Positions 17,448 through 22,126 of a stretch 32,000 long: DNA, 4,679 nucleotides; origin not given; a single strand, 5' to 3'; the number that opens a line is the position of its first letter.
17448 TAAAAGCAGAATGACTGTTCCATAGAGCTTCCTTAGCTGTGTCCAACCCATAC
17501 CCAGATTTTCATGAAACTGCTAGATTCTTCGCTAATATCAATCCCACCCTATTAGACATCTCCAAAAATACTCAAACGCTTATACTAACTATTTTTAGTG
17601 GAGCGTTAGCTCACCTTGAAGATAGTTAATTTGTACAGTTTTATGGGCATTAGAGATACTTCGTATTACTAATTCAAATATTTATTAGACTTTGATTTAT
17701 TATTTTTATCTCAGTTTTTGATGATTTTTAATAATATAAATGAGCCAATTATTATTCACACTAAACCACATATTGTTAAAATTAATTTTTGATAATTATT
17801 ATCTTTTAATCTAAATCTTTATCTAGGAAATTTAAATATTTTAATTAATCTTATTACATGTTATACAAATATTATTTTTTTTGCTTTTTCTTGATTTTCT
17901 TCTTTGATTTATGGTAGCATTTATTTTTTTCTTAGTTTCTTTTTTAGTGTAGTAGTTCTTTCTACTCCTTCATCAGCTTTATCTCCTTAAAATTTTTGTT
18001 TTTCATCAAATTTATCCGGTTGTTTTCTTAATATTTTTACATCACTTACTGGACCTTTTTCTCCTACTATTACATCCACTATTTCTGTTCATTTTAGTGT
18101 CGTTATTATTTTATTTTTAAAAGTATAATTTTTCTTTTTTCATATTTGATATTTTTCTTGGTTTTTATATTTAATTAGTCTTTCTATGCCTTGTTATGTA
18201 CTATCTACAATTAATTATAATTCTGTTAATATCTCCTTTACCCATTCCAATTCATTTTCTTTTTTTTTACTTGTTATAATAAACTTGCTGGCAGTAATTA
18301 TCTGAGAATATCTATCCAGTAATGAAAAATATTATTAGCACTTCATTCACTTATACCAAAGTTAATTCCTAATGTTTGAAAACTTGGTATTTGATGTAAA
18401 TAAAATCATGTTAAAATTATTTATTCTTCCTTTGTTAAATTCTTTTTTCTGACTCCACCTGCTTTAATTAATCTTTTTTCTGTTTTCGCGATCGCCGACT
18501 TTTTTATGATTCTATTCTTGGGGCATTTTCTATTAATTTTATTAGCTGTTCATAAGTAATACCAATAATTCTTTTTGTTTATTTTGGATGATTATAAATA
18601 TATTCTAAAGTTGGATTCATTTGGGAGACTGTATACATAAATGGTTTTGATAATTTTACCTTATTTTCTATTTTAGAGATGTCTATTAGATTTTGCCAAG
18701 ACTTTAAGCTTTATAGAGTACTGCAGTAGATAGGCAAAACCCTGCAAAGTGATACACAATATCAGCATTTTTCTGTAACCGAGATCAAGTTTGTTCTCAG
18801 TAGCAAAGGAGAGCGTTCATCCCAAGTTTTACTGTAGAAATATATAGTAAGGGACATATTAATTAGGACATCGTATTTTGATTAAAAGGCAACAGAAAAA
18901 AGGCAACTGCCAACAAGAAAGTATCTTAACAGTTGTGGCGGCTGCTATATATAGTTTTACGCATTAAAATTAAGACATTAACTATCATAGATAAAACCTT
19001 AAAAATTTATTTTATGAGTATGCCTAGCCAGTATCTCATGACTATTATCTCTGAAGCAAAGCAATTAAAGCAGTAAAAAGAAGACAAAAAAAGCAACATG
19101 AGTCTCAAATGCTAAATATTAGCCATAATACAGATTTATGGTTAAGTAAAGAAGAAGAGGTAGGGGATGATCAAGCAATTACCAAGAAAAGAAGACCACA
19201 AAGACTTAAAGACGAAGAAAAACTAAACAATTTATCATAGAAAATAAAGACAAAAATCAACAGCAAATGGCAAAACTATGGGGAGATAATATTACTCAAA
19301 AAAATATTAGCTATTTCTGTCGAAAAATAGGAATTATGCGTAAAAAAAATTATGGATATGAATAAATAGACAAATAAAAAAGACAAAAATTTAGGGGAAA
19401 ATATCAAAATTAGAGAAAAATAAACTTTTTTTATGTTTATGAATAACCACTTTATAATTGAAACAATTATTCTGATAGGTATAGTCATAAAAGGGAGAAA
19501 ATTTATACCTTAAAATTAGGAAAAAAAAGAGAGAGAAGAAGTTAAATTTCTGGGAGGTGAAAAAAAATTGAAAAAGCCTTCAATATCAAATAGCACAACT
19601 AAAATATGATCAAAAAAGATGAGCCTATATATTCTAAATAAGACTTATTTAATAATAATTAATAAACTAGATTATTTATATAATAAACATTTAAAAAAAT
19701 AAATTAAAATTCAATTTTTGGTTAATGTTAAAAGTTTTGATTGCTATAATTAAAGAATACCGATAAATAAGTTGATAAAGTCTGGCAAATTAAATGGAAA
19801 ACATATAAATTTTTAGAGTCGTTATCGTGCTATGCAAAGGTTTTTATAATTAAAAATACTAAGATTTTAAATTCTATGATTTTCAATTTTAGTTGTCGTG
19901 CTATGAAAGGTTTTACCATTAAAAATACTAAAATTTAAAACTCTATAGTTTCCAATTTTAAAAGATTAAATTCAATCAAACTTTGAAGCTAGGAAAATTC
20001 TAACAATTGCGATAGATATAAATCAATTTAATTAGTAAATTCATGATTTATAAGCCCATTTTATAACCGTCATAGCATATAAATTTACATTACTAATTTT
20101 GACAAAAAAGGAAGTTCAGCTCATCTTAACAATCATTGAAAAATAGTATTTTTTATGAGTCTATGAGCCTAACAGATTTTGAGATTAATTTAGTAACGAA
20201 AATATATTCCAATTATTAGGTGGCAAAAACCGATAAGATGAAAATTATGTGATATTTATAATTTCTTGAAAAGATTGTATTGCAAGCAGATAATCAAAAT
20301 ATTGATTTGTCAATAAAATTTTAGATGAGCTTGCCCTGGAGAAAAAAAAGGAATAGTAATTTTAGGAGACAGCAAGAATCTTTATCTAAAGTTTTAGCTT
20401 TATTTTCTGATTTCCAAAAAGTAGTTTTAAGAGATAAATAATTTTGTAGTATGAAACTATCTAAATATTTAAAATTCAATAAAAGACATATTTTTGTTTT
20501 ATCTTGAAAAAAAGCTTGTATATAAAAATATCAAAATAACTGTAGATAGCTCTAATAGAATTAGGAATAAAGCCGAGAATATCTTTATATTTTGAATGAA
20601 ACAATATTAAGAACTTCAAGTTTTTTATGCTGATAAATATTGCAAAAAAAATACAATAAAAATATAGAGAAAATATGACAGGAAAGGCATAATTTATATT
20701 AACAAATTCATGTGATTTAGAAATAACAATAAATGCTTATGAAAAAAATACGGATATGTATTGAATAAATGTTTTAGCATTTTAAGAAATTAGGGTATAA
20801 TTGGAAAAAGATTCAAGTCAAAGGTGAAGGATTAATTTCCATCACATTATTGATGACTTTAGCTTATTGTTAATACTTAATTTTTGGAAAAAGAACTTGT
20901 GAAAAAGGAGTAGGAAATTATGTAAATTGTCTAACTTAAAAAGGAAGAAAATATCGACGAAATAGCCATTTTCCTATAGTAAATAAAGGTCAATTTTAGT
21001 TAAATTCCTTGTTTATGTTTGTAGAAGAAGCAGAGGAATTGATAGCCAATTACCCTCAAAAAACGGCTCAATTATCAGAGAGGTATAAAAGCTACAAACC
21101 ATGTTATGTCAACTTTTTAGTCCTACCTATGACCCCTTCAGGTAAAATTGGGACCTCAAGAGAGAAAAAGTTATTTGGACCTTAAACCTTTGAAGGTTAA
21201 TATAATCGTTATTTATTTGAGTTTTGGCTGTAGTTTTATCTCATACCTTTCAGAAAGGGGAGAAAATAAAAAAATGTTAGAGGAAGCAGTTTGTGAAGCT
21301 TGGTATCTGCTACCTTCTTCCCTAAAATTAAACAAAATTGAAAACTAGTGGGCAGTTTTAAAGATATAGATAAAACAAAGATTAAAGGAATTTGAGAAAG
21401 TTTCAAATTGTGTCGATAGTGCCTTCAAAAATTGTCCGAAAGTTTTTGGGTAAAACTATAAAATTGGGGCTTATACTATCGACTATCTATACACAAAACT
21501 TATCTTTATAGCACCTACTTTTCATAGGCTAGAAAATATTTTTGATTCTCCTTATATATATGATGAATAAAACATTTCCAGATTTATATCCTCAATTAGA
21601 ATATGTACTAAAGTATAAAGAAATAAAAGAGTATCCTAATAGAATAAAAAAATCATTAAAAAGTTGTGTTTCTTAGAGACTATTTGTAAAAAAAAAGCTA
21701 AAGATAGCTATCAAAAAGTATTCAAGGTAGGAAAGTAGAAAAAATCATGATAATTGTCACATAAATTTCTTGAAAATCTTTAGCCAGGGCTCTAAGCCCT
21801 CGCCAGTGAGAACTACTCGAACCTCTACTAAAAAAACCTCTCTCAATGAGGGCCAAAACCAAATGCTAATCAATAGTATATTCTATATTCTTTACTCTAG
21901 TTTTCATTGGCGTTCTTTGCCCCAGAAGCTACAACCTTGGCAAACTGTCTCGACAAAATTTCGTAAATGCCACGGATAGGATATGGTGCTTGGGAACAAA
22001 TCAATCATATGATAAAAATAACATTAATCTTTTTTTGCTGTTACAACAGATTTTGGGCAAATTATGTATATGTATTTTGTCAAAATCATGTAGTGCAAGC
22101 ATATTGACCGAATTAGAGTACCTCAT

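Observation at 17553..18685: Two copies of a roughly 1.1-kb non-coding element framed by an inverted 15-mer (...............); possible undescribed non-autonomous mobile element or duplicated regulatory locus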

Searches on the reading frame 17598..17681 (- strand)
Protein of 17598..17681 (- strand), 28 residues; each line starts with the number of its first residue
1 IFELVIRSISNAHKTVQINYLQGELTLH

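Call 61: search_protein_families(library=pfam, max_evalue=10, proteins=[window:17598-17681:-])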
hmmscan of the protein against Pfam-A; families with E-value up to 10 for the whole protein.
seq(28 aa): 0 families

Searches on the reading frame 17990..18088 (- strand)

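Call 61: search_protein_families(library=pfam, max_evalue=10, proteins=[window:17990-18088:-])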
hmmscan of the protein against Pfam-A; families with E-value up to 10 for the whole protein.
seq(33 aa): 1 family
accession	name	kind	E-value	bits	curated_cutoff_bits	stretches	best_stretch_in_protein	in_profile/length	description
PF03544.19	TonB_C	-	0.13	13.2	24.6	1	3-29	19-46/79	Gram-negative bacterial TonB protein C-terminal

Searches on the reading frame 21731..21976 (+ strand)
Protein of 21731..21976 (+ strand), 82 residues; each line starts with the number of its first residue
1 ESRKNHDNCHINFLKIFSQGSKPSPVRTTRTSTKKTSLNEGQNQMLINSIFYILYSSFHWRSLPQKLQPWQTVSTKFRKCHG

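Call 61: search_protein_families(library=pfam, max_evalue=10, proteins=[window:21731-21976:+])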
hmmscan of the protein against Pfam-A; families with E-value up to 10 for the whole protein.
seq(82 aa): 1 family
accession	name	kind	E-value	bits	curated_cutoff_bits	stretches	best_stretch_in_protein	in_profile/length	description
PF13340.11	DUF4096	-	3.3e-08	34.1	34.3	1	42-79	28-65/76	Putative transposase of IS4/5 family (DUF4096)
